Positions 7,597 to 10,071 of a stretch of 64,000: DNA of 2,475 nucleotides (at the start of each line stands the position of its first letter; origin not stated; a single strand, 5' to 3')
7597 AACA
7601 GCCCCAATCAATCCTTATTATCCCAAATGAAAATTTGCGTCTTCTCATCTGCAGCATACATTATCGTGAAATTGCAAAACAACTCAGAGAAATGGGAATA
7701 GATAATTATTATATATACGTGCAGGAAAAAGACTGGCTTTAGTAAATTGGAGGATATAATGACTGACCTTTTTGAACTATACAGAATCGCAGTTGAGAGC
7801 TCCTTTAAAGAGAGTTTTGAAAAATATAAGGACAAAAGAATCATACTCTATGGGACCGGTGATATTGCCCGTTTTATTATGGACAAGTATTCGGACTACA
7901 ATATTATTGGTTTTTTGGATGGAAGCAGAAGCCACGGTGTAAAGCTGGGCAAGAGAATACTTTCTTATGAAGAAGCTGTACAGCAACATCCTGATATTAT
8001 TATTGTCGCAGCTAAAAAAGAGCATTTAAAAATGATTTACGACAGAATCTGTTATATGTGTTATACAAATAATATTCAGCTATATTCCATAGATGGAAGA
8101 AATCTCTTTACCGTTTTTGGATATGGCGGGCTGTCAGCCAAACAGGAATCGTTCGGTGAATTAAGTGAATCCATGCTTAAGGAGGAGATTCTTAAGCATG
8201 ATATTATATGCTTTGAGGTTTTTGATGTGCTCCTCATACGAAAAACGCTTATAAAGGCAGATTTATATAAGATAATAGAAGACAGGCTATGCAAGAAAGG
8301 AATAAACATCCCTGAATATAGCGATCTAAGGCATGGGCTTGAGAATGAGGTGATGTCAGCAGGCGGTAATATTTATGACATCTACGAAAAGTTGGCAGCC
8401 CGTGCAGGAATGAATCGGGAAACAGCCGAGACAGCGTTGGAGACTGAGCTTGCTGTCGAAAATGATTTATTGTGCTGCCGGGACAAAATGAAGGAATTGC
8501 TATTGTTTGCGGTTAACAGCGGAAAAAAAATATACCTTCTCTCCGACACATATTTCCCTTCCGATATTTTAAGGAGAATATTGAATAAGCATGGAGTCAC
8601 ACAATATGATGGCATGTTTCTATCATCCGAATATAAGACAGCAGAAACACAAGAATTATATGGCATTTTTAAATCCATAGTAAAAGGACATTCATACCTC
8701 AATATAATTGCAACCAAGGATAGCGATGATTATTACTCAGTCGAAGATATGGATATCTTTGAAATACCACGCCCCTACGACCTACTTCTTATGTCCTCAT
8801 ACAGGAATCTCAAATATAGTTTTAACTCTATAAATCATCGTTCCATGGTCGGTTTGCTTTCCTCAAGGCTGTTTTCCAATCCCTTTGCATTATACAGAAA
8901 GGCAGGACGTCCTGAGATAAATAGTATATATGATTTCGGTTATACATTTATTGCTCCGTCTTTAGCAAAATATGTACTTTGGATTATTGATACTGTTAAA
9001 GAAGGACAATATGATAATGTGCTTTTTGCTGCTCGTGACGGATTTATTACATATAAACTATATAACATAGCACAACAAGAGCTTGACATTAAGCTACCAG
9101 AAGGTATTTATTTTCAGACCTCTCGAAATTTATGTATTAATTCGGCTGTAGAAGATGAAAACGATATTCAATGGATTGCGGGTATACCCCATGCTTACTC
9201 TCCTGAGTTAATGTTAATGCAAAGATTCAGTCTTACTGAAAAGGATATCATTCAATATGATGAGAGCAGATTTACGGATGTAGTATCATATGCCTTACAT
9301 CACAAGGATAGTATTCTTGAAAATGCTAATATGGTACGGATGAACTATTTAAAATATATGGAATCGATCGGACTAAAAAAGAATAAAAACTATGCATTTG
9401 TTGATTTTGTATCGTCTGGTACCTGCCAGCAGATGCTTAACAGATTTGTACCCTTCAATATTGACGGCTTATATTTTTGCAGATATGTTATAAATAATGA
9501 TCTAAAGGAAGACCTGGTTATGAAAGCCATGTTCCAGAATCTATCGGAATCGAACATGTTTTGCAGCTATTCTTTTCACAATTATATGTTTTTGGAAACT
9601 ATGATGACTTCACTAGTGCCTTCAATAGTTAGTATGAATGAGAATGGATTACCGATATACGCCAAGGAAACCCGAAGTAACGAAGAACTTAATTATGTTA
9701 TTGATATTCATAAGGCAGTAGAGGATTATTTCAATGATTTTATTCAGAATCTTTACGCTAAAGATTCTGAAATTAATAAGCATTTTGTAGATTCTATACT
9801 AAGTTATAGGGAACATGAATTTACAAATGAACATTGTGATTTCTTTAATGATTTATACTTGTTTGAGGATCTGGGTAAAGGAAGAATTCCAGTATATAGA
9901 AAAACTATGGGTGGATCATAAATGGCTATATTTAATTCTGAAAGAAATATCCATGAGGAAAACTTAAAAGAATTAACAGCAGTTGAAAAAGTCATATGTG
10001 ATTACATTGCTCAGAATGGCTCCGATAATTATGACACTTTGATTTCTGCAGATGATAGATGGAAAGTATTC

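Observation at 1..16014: Exporter-less polyol-phosphate/phosphodiester glycan-decoration island next to the late flagellar operon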

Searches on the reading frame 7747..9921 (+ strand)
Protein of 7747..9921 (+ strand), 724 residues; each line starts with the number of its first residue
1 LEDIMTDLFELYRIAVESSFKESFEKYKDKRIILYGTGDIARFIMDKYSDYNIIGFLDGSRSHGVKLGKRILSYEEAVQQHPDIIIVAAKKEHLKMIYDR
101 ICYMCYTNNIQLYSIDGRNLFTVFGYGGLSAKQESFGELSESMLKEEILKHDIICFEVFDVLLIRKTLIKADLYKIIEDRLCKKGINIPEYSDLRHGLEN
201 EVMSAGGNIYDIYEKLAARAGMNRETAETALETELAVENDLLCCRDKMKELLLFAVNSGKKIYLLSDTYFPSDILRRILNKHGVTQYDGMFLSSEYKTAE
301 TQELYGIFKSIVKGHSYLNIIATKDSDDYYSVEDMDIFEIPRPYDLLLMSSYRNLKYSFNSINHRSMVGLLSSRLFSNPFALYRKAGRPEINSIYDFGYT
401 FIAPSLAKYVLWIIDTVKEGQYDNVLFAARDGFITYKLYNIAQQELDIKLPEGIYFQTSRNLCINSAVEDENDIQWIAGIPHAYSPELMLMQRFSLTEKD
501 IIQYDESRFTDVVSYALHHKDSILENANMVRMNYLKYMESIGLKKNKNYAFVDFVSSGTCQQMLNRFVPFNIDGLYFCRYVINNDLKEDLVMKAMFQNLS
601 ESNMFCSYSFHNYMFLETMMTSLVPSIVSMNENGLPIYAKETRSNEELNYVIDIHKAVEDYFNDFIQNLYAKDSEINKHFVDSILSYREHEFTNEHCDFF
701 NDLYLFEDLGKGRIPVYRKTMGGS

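Call 3: search_protein_families(library=pfam, proteins=[window:7747-9921:+], max_evalue=0.001)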
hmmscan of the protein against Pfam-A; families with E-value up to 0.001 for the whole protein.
window:7747-9921:+ (724 aa): 0 families

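Call 6: search_protein_families(library=ncbifam, proteins=[window:7747-9921:+], max_evalue=0.01)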
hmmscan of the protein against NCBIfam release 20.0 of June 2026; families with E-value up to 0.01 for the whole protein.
window:7747-9921:+ (724 aa): 0 families

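Call 7: search_protein_families(library=pfam, proteins=[window:7747-9921:+], max_evalue=10)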
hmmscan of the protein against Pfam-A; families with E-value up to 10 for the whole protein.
window:7747-9921:+ (724 aa): 1 family
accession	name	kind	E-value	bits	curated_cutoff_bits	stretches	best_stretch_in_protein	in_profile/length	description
PF17836.7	PglD_N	-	0.093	13.7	23.4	1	31-84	1-61/78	PglD N-terminal domain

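Call 11: search_solved_structures(query=window:7747-9921:+, max_evalue=1)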
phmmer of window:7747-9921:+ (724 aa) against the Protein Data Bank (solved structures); distinct sequences matched with E-value up to 1: 0.

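Call 15: find_homologous_proteins(query=window:7747-9921:+, max_evalue=0.001)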
Query window:7747-9921:+ (724 aa): 32 proteins with E <= 0.001 among 8000 candidates.
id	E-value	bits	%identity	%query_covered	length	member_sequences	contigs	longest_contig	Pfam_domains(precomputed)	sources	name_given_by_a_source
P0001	0.0e+0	1629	100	99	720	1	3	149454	-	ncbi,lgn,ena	-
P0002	0.0e+0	1167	71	99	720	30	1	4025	PF22674.3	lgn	-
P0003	0.0e+0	1044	63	98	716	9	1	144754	-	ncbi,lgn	-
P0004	0.0e+0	1017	62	99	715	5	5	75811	PF22674.3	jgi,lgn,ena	-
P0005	0.0e+0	1015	63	99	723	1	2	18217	-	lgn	-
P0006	0.0e+0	1012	62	99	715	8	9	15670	PF22674.3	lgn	-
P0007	2.8e-276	936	57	98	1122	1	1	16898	PF04991.20,PF22674.3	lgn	-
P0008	3.3e-272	923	57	98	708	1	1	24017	-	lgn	-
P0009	1.9e-271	921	57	98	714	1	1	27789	PF22674.3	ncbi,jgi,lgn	jgi:predicted HAD superfamily hydrolase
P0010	5.4e-245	833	51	98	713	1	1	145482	PF22674.3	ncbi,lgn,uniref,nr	ncbi:hypothetical protein [Paenibacillus typhae]|uniref:hypothetical protein n=1 Tax=Paenibacillus t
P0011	4.6e-226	771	50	98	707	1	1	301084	-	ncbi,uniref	ncbi:hypothetical protein [Paenibacillus sp. TSA_86.1]|uniref:hypothetical protein n=1 Tax=Paenibaci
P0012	5.6e-226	770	49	99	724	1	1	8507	-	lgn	-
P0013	2.1e-212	725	47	99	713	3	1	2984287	PF22674.3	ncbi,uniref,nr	ncbi:hypothetical protein C0Q44_08595 [Paenibacillus sp. PCH8]|uniref:hypothetical protein n=1 Tax=P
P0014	8.1e-186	638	40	98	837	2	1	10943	PF22674.3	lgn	-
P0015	4.0e-183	629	38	97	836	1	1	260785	PF17836.8,PF22674.3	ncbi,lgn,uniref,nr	ncbi:hypothetical protein C0033_08615 [Clostridium sp. chh4-2]|uniref:hypothetical protein n=1 Tax=C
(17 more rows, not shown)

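Call 16: find_encoding_contigs(protein=P0010, flank=10000, max_places=2)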
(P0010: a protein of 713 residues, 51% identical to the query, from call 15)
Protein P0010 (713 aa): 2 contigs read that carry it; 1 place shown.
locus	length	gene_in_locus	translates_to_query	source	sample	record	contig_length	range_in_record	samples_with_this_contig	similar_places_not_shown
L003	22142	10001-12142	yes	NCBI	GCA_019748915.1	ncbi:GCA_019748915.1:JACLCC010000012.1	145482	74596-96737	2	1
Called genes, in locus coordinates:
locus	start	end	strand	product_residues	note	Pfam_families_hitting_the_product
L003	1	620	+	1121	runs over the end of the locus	PF13646:HEAT_2 (faint)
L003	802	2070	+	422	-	PF00165:HTH_AraC (faint), PF12833:HTH_18, PF06445:GyrI-like (faint), PF14526:Cass2 (faint)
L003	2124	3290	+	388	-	PF14526:Cass2 (faint)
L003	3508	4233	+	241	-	PF00483:NTP_transferase (weak), PF01128:IspD, PF12804:NTP_transf_3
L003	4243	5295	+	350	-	PF01073:3Beta_HSD, PF01370:Epimerase, PF02719:Polysacc_synt_2 (weak), PF07993:NAD_binding_4, PF16363:GDP_Man_Dehyd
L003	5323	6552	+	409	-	PF04464:Glyphos_transf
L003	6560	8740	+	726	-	-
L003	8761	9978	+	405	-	PF04991:LicD, PF22674:C2185-like_N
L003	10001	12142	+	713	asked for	PF22674:C2185-like_N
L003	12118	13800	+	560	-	PF13489:Methyltransf_23 (weak), PF08241:Methyltransf_11 (weak), PF08242:Methyltransf_12 (weak), PF13649:Methyltransf_25 (weak)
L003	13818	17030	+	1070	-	PF00535:Glycos_transf_2, PF10111:Glyco_tranf_2_2, PF13641:Glyco_tranf_2_3 (weak), PF22674:C2185-like_N (weak)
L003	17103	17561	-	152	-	PF01467:CTP_transf_like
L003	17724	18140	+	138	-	-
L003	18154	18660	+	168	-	-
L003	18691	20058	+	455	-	-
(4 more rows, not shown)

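Call 17: find_encoding_contigs(protein=P0015, flank=10000, max_places=2)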
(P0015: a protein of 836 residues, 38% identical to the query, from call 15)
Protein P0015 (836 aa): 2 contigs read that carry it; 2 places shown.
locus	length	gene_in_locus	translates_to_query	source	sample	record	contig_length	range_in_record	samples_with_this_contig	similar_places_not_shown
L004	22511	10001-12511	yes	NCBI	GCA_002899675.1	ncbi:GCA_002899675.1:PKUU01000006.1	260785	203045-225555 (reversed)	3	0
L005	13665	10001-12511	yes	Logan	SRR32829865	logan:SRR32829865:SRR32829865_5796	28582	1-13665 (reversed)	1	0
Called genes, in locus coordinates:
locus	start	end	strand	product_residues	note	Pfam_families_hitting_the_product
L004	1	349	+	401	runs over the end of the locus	PF00005:ABC_tran, PF14524:Wzt_C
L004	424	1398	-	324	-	-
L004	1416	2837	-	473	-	PF13946:DUF4214 (weak)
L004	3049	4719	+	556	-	PF05401:NodS (weak), PF08242:Methyltransf_12 (faint)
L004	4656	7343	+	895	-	PF22674:C2185-like_N (faint), PF04991:LicD, PF00149:Metallophos, PF12850:Metallophos_2 (weak)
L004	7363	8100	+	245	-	PF03009:GDPD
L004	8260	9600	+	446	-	PF01467:CTP_transf_like, PF01408:GFO_IDH_MocA, PF22725:GFO_IDH_MocA_C3 (weak)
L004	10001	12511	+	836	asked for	PF17836:PglD_N (faint), PF22674:C2185-like_N (faint)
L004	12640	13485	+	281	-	PF04991:LicD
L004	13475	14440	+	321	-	PF00535:Glycos_transf_2, PF10111:Glyco_tranf_2_2, PF13641:Glyco_tranf_2_3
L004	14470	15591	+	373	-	PF05704:Caps_synth (weak), PF04488:Gly_transf_sug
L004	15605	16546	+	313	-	PF00535:Glycos_transf_2, PF10111:Glyco_tranf_2_2, PF13641:Glyco_tranf_2_3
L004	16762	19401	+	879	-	PF22674:C2185-like_N, PF13506:Glyco_transf_21, PF13641:Glyco_tranf_2_3, PF00535:Glycos_transf_2, PF10111:Glyco_tranf_2_2 (weak), PF13439:Glyco_transf_4 (weak), PF00534:Glycos_transf_1, PF13692:Glyco_trans_1_4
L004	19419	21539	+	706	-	-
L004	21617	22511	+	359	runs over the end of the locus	PF04230:PS_pyruv_trans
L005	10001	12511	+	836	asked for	PF17836:PglD_N (faint), PF22674:C2185-like_N (faint)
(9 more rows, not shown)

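Call 20: find_related_loci(query=A1, collection=genome_contigs, flank=10000)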
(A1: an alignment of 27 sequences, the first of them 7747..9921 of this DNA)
Query A1 (724 aa) in genome_contigs; peptide patterns used: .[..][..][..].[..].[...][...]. (x = any residue, [..] = any of these).
431 stretches matched a pattern; 374 encode a relative of the query (tblastn E <= 1e-3); the best 80 are kept; 79 distinct loci.
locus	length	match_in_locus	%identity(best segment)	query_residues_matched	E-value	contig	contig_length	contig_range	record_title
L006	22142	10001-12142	47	4-720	0e+0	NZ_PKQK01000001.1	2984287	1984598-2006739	Paenibacillus sp. PCH8 unitig_0, whole genome shotgun sequence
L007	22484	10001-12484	38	16-718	3e-166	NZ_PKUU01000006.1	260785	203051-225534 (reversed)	Clostridium sp. chh4-2 Scaffold6, whole genome shotgun sequence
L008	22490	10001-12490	40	7-719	2e-165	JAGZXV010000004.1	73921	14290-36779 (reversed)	MAG: Clostridiaceae bacterium isolate L2_013_000G1_dasL2_013_000G1_metabat.metabat.107 L2_013_000G1_scaffold_354, whole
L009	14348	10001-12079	39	19-710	9e-163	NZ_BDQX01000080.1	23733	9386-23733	Paenibacillus agaridevorans strain T-3040, whole genome shotgun sequence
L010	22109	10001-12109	37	16-716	1e-157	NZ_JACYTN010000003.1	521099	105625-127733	Paenibacillus arenosi strain CAU 1523 contig3, whole genome shotgun sequence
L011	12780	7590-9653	36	30-719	9e-138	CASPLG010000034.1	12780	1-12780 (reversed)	MAG: uncultured Eubacteriales bacterium isolate extra-SRR7533644.32_1677800613 genome assembly, contig: NODE_1994_length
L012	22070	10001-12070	34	28-721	3e-133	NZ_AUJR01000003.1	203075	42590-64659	[Clostridium] clostridioforme AGR2157 G614DRAFT_scaffold00002.2_C, whole genome shotgun sequence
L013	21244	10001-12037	34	19-699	1e-126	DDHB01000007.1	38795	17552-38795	MAG TPA_asm: Sporomusaceae bacterium UBA1887 UBA1887_contig_313, whole genome shotgun sequence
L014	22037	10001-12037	35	18-703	5e-118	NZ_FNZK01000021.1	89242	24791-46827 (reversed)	Propionispira arboris strain DSM 2179, whole genome shotgun sequence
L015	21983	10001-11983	37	20-694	7e-133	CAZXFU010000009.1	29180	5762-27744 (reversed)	MAG TPA_asm: uncultured Eubacteriales bacterium isolate binchicken_co323_74 genome assembly, contig: NODE_1343_length_29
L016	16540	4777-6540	35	137-722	3e-114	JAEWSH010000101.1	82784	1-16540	MAG: Bacillota bacterium isolate OH_SBrB_98 k127_317865, whole genome shotgun sequence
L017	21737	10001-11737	36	144-718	7e-111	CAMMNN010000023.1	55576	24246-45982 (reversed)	MAG: uncultured Clostridium sp. isolate ERR4968598_bin.22_MetaWRAP_v1.1_MAG genome assembly, contig: NODE_507_length_555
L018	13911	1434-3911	30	7-714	5e-103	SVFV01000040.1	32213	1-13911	MAG: Butyrivibrio sp. isolate SIG341 NODE_997_length_32213_cov_92.331560, whole genome shotgun sequence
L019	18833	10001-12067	33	19-723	1e-128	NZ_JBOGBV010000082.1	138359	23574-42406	MAG: Paraclostridium sp. isolate WFFMC_MAG_413 k139_272555_flag=0_multi=72.7281_len=138359, whole genome shotgun sequenc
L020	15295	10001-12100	31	32-721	1e-100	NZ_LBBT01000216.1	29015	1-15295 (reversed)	Paraclostridium benzoelyticum strain JC272 contig229, whole genome shotgun sequence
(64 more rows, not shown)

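Call 31: predict_structure(alignment_id=A1)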
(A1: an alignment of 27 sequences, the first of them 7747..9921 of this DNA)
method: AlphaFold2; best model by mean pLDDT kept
length: 724 residues; sequences in the alignment: 27
mean_pLDDT: 88.0   pTM: 0.88
mean pLDDT of the five models: 88.0, 87.7, 87.2, 86.9, 87.0
residues with pLDDT >= 90: 437; 70-90: 230; 50-70: 41; < 50: 16
segments of 3 or more residues with pLDDT < 50: 1-4, 326-332, 720-724
pLDDT, mean of each block of 10 residues (from residue 1): 57 81 89 93 92 92 92 94 94 88 88 90 73 76 97 95 91 92 91 91 89 94 93 95 95 98 93 95 95 80 74 88 58 73 89 87 94 93 87 92 96 94 94 95 93 95 93 92 87 89 93 95 96 98 97 89 94 92 66 80 67 85 90 93 89 97 96 87 90 78 76 68 30
secondary structure, 60 per line:
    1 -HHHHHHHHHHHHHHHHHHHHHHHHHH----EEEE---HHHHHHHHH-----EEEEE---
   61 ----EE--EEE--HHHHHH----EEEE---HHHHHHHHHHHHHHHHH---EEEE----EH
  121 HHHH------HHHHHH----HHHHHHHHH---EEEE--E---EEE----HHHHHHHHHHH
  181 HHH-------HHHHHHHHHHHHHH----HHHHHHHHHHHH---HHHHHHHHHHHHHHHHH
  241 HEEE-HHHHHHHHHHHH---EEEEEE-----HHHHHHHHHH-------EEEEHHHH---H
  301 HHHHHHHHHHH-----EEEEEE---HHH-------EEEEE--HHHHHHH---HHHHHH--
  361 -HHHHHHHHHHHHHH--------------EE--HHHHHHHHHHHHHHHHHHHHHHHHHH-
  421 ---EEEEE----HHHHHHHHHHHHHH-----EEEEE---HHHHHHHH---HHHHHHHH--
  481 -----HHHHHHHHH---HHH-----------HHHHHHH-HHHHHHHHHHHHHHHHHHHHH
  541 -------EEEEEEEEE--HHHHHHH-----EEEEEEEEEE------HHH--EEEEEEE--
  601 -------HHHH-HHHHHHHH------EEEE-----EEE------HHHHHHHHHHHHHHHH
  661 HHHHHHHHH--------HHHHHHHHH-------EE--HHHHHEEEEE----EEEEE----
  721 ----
elements in order (helices of 4 or more, strands of 3 or more residues): H2-27 E32-35 H39-47 E53-57 E69-71 H74-79 E84-87 H91-107 E111-114 H120-124 H131-136 H141-149 E153-156 E163-165 H170-183 H191-204 H209-220 H224-241 E242-244 H246-257 E261-266 H272-281 E289-292 H293-296 H300-311 E317-322 E336-340 H343-349 H353-358 H362-375 H394-419 E424-428 H433-446 E452-456 H460-467 H471-478 H486-494 H512-518 H520-540 E548-556 H559-565 E571-580 E592-598 H608-611 H613-620 E627-630 E636-638 H645-669 H678-686 H698-702 E703-707 E712-716

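Call 35: fold_search(model_id=the predicted structure, library=pdb)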
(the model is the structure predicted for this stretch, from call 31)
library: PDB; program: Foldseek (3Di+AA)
matches with E <= 10: 744; with E <= 0.001: 36
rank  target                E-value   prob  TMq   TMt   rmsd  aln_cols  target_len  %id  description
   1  8a0m_A                2.6e-19  1.00  0.43  0.31  29.8       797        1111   14  Capsular polysaccharide synthesis multienzyme in complex with capsular polymer fragment (released 2023-04-26)
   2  8a0m_C                2.8e-19  1.00  0.41  0.30  30.1       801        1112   14  Capsular polysaccharide synthesis multienzyme in complex with capsular polymer fragment (released 2023-04-26)
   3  8a0c_B                2.8e-19  1.00  0.41  0.29  28.4       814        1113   15  Capsular polysaccharide synthesis multienzyme in complex with CMP (released 2023-04-26)
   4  8a0c_A                1.0e-18  1.00  0.41  0.29  29.1       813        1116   14  Capsular polysaccharide synthesis multienzyme in complex with CMP (released 2023-04-26)
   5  8a0m_B                2.6e-18  1.00  0.42  0.33  27.7       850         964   15  Capsular polysaccharide synthesis multienzyme in complex with capsular polymer fragment (released 2023-04-26)
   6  8a0m_D                2.2e-17  1.00  0.41  0.32  25.2       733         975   14  Capsular polysaccharide synthesis multienzyme in complex with capsular polymer fragment (released 2023-04-26)
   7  7shg_B                2.8e-16  1.00  0.35  0.42  12.7       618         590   17  Polysaccharide ribofuranosyl transferase from Thermobacillus composti (released 2022-03-02)
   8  7shg_A                2.9e-16  1.00  0.35  0.41  12.8       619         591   17  Polysaccharide ribofuranosyl transferase from Thermobacillus composti (released 2022-03-02)
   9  5ai6                  6.3e-06  1.00  0.18  0.23  17.6       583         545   10  ligand complex structure of soluble epoxide hydrolase (released 2015-05-13)
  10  9m7f_A                6.6e-06  1.00  0.20  0.28  23.4       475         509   13  Crystal structure of AsDMS D333N mutant in complex with farnesyl pyrophosphate (released 2025-09-10)
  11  9m7e_B                7.4e-06  1.00  0.20  0.28  24.9       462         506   14  Crystal structure of AsDMS D333N mutant in complex with drimenyl phosphate (released 2025-09-10)
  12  5ai8                  1.7e-05  1.00  0.19  0.24  17.8       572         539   10  ligand complex structure of soluble epoxide hydrolase (released 2015-05-13)
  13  5als                  1.8e-05  1.00  0.19  0.25  18.2       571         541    9  ligand complex structure of soluble epoxide hydrolase (released 2015-05-13)
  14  5akk                  2.3e-05  1.00  0.19  0.25  17.6       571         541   10  ligand complex structure of soluble epoxide hydrolase (released 2015-05-13)
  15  5ak6                  2.7e-05  1.00  0.19  0.25  17.5       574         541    9  ligand complex structure of soluble epoxide hydrolase (released 2015-05-13)
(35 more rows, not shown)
